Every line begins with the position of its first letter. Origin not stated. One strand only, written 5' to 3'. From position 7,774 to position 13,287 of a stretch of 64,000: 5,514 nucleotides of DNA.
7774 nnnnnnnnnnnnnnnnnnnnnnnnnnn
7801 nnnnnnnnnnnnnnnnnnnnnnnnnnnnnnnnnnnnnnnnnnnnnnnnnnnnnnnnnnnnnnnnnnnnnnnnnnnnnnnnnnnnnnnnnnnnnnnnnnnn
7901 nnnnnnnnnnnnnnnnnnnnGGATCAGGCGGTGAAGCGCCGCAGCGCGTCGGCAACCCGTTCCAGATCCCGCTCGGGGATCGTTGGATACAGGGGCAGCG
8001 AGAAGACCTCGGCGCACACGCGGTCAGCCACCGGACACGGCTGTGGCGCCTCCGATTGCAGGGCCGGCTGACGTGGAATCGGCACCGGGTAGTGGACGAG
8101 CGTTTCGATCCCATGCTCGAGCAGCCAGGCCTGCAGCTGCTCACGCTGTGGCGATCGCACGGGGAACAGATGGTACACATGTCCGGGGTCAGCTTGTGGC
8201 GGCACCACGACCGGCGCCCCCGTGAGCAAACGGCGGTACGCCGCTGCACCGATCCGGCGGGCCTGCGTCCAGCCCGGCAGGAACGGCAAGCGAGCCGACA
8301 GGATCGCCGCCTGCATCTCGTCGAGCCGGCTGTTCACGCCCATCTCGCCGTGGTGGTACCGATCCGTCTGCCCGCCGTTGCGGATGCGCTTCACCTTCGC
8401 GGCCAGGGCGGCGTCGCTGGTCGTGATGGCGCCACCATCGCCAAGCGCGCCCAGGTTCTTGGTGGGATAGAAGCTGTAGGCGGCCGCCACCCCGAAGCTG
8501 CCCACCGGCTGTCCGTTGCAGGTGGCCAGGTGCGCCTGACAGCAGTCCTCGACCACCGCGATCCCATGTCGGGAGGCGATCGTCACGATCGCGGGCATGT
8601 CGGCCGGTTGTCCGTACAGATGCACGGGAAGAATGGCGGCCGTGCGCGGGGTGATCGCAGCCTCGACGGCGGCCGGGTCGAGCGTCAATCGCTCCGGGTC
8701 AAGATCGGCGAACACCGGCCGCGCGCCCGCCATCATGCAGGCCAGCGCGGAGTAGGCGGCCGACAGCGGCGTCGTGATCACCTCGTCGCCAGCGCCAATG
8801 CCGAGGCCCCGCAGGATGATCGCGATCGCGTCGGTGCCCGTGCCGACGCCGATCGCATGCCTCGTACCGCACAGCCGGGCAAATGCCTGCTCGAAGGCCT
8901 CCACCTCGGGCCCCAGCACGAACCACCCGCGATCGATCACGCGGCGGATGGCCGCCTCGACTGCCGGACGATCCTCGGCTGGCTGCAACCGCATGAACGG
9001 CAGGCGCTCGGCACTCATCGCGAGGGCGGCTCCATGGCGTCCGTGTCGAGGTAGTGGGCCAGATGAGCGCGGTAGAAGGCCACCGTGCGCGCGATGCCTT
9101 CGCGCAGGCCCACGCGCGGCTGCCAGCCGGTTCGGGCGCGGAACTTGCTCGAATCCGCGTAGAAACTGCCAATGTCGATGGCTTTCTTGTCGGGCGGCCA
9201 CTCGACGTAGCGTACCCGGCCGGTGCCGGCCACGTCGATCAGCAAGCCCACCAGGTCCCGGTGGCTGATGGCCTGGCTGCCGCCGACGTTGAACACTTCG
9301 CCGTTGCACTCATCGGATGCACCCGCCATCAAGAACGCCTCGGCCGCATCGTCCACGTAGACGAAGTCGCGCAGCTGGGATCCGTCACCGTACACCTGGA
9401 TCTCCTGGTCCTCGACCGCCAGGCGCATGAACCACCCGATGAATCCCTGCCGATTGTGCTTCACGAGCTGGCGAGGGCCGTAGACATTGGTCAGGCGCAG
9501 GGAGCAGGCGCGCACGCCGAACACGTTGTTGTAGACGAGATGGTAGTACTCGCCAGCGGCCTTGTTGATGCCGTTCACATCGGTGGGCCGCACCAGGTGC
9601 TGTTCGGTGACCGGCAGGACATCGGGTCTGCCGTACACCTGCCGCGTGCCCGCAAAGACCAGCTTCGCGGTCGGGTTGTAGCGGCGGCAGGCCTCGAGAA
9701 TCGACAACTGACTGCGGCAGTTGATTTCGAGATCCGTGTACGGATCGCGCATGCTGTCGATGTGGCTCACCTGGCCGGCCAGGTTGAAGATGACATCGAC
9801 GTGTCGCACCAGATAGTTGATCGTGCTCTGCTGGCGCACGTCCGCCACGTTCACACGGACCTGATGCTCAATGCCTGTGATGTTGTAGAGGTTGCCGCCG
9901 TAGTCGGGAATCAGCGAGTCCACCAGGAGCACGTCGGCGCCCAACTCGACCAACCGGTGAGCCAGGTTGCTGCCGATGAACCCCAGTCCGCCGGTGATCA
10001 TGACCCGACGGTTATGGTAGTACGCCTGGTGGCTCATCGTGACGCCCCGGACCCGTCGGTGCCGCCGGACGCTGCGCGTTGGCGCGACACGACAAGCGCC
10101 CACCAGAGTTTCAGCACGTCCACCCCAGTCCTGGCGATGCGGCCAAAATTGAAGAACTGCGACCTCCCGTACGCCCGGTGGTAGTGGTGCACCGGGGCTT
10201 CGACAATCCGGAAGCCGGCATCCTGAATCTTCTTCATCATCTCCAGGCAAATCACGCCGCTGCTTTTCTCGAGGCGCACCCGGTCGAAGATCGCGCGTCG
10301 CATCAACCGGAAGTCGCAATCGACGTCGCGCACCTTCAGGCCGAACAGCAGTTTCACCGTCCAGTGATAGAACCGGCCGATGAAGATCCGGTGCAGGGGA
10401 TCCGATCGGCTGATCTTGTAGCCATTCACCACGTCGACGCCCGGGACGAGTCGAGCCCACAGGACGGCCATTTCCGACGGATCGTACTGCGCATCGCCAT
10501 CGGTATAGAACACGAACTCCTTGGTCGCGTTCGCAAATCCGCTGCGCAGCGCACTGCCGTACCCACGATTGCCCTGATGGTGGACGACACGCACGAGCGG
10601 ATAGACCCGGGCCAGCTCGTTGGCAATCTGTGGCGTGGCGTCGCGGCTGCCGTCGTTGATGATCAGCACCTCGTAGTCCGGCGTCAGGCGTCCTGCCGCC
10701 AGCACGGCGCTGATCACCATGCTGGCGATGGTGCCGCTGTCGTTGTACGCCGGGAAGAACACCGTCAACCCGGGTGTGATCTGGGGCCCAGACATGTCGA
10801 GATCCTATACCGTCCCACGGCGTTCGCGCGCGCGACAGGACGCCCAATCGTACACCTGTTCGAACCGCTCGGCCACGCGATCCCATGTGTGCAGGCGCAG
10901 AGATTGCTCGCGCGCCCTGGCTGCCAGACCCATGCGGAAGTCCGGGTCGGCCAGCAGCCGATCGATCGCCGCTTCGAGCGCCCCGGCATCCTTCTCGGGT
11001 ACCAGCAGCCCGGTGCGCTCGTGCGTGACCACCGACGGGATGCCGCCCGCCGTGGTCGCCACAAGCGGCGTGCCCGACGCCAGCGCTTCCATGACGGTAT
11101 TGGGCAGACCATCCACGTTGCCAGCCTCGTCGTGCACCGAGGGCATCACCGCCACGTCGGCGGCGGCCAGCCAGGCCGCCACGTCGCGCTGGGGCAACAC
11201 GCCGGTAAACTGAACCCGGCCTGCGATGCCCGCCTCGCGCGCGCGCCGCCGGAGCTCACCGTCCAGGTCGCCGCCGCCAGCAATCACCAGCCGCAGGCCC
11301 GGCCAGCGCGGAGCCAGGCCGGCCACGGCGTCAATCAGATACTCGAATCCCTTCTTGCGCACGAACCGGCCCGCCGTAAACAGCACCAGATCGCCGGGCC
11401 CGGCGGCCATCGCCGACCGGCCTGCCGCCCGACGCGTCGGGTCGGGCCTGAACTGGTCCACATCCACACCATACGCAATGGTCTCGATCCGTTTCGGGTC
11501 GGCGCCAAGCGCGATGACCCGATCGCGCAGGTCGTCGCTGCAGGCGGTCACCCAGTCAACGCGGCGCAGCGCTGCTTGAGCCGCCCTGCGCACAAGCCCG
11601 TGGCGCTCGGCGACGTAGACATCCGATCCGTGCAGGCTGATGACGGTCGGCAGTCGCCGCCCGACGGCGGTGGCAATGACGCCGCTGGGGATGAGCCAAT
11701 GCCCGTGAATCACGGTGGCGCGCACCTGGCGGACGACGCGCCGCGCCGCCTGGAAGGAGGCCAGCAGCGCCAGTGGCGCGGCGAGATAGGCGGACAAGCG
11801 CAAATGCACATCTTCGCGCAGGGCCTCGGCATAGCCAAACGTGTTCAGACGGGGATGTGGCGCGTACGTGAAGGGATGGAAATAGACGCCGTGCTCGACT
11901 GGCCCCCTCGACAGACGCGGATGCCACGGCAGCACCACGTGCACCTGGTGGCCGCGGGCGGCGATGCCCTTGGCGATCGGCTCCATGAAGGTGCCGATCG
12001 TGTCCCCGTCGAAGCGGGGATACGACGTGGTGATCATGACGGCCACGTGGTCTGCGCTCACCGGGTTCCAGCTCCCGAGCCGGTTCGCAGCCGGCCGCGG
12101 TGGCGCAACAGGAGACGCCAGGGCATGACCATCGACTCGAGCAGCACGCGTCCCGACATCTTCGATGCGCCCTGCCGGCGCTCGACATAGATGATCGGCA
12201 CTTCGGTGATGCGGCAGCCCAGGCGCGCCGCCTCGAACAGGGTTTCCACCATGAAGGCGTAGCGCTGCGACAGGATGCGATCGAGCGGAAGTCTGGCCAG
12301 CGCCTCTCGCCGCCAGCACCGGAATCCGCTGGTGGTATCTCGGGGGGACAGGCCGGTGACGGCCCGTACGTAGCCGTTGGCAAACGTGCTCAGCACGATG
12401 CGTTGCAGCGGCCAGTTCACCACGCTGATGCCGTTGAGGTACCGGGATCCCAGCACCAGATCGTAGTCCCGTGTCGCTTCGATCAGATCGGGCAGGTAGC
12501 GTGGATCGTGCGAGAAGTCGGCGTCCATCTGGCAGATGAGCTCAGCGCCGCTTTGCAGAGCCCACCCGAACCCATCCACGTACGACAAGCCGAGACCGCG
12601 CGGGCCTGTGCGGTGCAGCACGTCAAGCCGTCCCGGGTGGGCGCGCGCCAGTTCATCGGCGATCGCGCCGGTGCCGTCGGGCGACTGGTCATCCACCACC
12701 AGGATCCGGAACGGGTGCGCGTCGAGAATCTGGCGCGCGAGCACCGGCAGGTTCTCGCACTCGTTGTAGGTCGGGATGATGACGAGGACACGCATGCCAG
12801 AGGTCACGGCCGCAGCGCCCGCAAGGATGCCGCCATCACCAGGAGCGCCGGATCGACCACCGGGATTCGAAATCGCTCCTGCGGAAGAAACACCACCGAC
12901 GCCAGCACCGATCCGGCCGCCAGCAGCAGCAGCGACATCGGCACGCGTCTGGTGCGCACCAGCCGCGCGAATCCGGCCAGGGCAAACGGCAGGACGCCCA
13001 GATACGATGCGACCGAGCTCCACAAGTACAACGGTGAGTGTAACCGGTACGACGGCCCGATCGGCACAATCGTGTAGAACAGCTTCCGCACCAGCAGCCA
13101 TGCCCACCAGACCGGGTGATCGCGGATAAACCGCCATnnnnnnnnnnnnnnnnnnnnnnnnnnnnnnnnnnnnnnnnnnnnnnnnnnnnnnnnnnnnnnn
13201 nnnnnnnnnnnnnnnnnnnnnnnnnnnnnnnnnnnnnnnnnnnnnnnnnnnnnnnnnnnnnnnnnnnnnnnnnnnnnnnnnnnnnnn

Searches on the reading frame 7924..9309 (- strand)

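Call 31: search_protein_families(library=pfam, proteins=[window:7924-9309:-], max_evalue=0.00001)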
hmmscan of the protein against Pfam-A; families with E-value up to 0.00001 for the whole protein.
window:7924-9309:- (461 aa): 1 family
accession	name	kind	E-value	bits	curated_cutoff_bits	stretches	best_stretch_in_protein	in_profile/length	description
PF01041.23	DegT_DnrJ_EryC1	-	9.5e-109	364.3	19.8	1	118-457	8-360/360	DegT/DnrJ/EryC1/StrS aminotransferase family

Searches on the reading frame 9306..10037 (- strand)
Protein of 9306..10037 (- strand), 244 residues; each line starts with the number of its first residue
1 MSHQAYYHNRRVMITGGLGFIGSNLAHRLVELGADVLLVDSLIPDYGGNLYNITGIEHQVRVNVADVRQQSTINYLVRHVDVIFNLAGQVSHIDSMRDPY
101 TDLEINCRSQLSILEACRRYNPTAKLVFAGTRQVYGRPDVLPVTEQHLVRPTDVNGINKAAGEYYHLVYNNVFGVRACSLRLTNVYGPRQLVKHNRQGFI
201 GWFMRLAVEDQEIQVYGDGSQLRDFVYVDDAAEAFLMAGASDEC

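Call 48: search_protein_families(library=pfam, proteins=[window:9306-10037:-], max_evalue=0.0001)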
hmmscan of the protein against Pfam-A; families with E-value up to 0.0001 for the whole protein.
window:9306-10037:- (244 aa): 7 families
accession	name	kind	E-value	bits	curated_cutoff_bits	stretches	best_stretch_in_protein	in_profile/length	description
PF01370.27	Epimerase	-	1.4e-47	162.5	20.9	1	12-239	1-225/240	NAD dependent epimerase/dehydratase family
PF16363.11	GDP_Man_Dehyd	-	7.4e-38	131.3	27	1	13-238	1-236/332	GDP-mannose 4,6 dehydratase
PF01073.25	3Beta_HSD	-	2.7e-14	53.3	22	1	14-238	2-228/280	3-beta hydroxysteroid dehydrogenase/isomerase family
PF04321.23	RmlD_sub_bind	-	7.7e-11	42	27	1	11-234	2-192/287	RmlD substrate binding domain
PF02719.21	Polysacc_synt_2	-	3.5e-07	30.1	20.2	1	12-189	1-175/293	Polysaccharide biosynthesis protein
PF07993.18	NAD_binding_4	-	2.8e-05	23.9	20.1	0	70-138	79-143/258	Male sterility protein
PF00106.31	adh_short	-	5.3e-05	23.2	26.6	1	12-88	3-86/195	short chain dehydrogenase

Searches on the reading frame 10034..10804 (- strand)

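Call 31: search_protein_families(library=pfam, proteins=[window:10034-10804:-], max_evalue=0.00001)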
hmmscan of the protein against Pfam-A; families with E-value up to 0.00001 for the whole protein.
window:10034-10804:- (256 aa): 2 families
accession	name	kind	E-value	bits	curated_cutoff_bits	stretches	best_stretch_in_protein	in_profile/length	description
PF00535.33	Glycos_transf_2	-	7.1e-25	88.3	23.3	1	14-176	1-167/168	Glycosyl transferase family 2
PF13641.12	Glyco_tranf_2_3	-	2.3e-10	41.3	27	1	11-180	1-178/230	Glycosyltransferase like family 2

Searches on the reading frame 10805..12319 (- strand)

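Call 48: search_protein_families(library=pfam, proteins=[window:10805-12319:-], max_evalue=0.0001)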
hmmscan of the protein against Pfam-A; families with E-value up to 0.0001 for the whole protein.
window:10805-12319:- (504 aa): 7 families
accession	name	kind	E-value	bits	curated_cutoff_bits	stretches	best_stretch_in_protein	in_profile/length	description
PF13692.12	Glyco_trans_1_4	-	5e-36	124.5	27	1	312-458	3-142/142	Glycosyl transferases group 1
PF00534.26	Glycos_transf_1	-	1.5e-35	122.7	26.4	1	309-471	14-171/172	Glycosyl transferases group 1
PF13439.12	Glyco_transf_4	-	3.8e-21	76.3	28.5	1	110-288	6-169/170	Glycosyltransferase Family 4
PF13579.12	Glyco_trans_4_4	-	1e-16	62.1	29.7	1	108-284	3-158/158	Glycosyl transferase 4-like domain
PF13524.12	Glyco_trans_1_2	-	1.7e-13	51.2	25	1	337-487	10-143/144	Glycosyl transferase-like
PF13477.12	Glyco_trans_4_2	-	1.3e-11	45.3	23.4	1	110-259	11-137/139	Glycosyl transferase 4-like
PF20706.3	GT4-conflict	-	4.9e-10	39.4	26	1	285-485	172-384/385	Family 4 Glycosyltransferase in conflict systems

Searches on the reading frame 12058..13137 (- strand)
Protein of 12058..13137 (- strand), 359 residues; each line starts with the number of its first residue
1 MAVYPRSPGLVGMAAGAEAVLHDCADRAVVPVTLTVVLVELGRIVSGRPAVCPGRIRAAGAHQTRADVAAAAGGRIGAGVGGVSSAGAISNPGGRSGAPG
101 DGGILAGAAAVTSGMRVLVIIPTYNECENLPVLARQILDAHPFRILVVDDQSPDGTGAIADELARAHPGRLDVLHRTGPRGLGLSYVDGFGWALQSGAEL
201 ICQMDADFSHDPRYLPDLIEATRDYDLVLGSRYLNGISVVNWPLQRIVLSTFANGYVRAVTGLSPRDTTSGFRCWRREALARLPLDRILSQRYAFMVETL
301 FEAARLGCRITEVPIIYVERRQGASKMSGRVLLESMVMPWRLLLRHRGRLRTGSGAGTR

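Call 48: search_protein_families(library=pfam, proteins=[window:12058-13137:-], max_evalue=0.0001)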
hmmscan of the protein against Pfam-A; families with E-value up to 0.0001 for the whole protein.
window:12058-13137:- (359 aa): 1 family
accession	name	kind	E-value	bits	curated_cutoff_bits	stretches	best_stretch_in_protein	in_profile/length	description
PF00535.33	Glycos_transf_2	-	8.2e-23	81.6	23.3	1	119-281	2-165/168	Glycosyl transferase family 2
